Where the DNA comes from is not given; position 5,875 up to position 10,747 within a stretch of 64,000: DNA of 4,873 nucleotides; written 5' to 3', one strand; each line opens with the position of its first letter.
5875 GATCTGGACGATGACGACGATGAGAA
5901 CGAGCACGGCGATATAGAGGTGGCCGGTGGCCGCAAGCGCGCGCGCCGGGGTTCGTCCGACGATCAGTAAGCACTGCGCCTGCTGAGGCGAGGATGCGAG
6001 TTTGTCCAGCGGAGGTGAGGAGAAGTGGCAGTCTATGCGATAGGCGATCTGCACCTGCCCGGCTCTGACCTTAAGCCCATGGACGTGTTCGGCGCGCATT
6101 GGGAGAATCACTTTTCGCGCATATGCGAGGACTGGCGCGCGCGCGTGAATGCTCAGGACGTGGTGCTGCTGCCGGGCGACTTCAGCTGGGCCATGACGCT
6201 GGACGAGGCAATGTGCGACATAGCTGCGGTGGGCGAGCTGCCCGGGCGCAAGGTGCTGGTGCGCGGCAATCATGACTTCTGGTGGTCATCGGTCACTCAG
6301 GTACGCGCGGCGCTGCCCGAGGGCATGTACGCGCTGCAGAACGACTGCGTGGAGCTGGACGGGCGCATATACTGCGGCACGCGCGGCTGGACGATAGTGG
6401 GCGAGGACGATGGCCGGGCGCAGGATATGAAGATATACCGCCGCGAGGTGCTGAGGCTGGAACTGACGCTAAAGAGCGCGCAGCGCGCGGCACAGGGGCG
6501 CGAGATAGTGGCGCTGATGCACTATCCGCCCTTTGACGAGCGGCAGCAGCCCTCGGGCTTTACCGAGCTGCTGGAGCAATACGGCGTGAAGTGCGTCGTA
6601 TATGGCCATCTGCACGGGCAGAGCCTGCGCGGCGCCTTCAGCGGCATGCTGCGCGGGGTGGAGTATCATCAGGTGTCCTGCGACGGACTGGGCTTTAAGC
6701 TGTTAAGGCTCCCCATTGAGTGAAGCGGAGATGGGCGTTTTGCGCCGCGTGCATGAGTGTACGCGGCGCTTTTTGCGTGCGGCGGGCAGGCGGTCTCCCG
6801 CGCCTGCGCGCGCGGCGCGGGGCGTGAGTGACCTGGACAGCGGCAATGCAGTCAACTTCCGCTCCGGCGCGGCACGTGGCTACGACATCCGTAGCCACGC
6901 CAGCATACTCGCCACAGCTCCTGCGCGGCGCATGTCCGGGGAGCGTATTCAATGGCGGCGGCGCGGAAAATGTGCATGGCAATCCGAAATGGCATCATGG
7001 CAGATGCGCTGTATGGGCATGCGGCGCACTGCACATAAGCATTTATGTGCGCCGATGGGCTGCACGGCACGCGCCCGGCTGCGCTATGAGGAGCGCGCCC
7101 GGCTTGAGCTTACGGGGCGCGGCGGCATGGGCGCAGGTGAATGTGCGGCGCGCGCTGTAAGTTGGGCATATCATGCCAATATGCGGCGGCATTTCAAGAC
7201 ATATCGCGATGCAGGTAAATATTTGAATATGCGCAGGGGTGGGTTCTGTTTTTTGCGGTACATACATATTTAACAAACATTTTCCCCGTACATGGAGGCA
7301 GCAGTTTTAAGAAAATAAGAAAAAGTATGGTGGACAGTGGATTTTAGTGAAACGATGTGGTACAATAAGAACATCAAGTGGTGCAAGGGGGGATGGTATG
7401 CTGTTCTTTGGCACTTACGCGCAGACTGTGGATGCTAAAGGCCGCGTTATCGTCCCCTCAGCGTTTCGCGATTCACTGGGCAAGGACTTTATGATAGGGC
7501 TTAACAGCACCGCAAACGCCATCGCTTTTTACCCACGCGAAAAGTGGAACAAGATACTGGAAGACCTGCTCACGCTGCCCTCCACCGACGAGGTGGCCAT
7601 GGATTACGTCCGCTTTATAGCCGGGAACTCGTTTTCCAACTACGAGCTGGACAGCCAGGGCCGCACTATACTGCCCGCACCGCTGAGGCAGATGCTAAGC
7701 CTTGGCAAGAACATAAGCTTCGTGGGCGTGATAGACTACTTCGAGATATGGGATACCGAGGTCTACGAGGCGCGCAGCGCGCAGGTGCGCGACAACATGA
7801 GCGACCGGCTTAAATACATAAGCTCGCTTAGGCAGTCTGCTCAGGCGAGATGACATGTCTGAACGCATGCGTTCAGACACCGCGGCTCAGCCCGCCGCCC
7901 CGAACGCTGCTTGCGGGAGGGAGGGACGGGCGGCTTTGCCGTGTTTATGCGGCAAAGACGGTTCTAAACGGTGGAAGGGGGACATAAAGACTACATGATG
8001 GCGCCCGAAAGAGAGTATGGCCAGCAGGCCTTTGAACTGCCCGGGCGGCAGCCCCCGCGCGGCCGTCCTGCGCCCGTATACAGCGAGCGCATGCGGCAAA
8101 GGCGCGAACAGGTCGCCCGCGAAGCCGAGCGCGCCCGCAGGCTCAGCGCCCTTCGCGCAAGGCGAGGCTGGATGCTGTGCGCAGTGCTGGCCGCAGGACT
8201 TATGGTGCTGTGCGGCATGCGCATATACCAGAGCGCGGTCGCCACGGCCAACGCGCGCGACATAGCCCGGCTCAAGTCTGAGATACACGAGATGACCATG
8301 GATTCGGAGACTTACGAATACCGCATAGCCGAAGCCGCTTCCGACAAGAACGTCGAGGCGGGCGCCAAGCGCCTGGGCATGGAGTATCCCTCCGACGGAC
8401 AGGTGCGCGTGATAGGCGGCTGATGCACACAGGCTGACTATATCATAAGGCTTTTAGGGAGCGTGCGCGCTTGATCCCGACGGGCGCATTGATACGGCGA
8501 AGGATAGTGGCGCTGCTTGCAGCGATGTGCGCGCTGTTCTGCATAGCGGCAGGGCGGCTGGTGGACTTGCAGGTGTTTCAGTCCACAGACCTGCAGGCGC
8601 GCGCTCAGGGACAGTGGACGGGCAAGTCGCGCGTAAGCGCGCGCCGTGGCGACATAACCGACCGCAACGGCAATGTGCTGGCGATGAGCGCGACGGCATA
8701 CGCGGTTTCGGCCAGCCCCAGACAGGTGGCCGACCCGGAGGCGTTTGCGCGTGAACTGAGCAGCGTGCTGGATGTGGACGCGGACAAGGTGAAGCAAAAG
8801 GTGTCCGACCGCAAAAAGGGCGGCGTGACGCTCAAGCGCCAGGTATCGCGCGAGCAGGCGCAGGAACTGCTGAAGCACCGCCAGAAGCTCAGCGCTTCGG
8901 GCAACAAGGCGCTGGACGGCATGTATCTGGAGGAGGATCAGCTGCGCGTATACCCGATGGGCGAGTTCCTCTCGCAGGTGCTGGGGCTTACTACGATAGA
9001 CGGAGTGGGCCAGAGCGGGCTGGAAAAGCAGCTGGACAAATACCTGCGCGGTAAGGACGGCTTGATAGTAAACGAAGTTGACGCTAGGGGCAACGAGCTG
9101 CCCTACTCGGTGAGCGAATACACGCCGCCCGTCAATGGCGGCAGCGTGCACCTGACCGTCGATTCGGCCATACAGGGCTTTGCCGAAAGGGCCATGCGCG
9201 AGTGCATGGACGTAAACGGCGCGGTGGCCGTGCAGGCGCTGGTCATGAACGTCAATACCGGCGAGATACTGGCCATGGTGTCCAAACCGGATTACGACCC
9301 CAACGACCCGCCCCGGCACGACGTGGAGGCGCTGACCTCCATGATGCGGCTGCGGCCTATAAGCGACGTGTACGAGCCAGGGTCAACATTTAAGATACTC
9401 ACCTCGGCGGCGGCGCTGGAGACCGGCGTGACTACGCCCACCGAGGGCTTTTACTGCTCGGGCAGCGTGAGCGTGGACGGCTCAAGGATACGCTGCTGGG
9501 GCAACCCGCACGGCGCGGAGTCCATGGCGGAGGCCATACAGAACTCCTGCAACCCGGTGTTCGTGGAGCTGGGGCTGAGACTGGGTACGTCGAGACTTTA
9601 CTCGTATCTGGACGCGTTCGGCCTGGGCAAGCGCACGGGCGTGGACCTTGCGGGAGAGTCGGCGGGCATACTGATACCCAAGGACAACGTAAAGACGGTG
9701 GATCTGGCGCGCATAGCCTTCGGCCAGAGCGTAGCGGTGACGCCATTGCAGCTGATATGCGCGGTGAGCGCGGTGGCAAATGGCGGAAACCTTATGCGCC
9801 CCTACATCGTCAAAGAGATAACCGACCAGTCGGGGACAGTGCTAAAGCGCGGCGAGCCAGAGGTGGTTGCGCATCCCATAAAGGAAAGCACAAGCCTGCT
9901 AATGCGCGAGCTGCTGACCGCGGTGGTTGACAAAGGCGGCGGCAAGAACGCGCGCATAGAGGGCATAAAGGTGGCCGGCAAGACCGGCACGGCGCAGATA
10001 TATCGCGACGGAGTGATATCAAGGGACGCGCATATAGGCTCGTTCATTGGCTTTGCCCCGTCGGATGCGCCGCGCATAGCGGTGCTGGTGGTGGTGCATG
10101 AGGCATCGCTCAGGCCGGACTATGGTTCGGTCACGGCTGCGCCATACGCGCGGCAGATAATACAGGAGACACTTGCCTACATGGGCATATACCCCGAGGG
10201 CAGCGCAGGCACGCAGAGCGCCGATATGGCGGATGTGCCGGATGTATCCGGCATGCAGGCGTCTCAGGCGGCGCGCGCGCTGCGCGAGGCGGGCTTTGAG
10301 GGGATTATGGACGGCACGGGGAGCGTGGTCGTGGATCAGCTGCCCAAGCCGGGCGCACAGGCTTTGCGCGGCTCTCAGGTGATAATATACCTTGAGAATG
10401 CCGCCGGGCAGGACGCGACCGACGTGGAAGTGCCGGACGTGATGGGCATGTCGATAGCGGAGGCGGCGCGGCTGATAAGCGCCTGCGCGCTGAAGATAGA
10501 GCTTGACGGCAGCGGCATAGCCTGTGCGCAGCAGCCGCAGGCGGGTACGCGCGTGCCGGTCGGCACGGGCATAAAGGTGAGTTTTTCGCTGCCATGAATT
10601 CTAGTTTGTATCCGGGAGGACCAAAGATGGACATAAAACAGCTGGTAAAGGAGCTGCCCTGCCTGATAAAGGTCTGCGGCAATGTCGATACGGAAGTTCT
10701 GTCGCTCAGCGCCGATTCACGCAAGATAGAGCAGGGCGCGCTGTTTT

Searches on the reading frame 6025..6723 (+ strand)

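Call 103: search_protein_families(library=pfam, proteins=[window:6025-6723:+], max_evalue=0.0001)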
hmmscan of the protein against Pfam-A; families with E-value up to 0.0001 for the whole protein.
window:6025-6723:+ (232 aa): 2 families
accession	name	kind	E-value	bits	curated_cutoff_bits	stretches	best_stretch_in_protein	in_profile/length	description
PF00149.33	Metallophos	-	1.3e-13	52.3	21.5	1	1-198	1-190/191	Calcineurin-like phosphoesterase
PF12850.12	Metallophos_2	-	1.4e-05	25.6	27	1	1-200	1-120/154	Calcineurin-like phosphoesterase superfamily domain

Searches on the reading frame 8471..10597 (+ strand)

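Call 103: search_protein_families(library=pfam, proteins=[window:8471-10597:+], max_evalue=0.0001)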
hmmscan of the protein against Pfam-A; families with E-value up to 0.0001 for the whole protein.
window:8471-10597:+ (708 aa): 3 families
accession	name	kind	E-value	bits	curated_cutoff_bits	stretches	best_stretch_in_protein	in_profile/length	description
PF00905.27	Transpeptidase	-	3e-79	266.8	22.1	1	256-565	3-299/299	Penicillin binding protein transpeptidase domain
PF03717.20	PBP_dimer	-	1.4e-27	97.7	24.4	1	55-210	2-176/180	Penicillin-binding Protein dimerisation domain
PF03793.24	PASTA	-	4.1e-21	75.2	23.2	2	589-642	3-63/64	PASTA domain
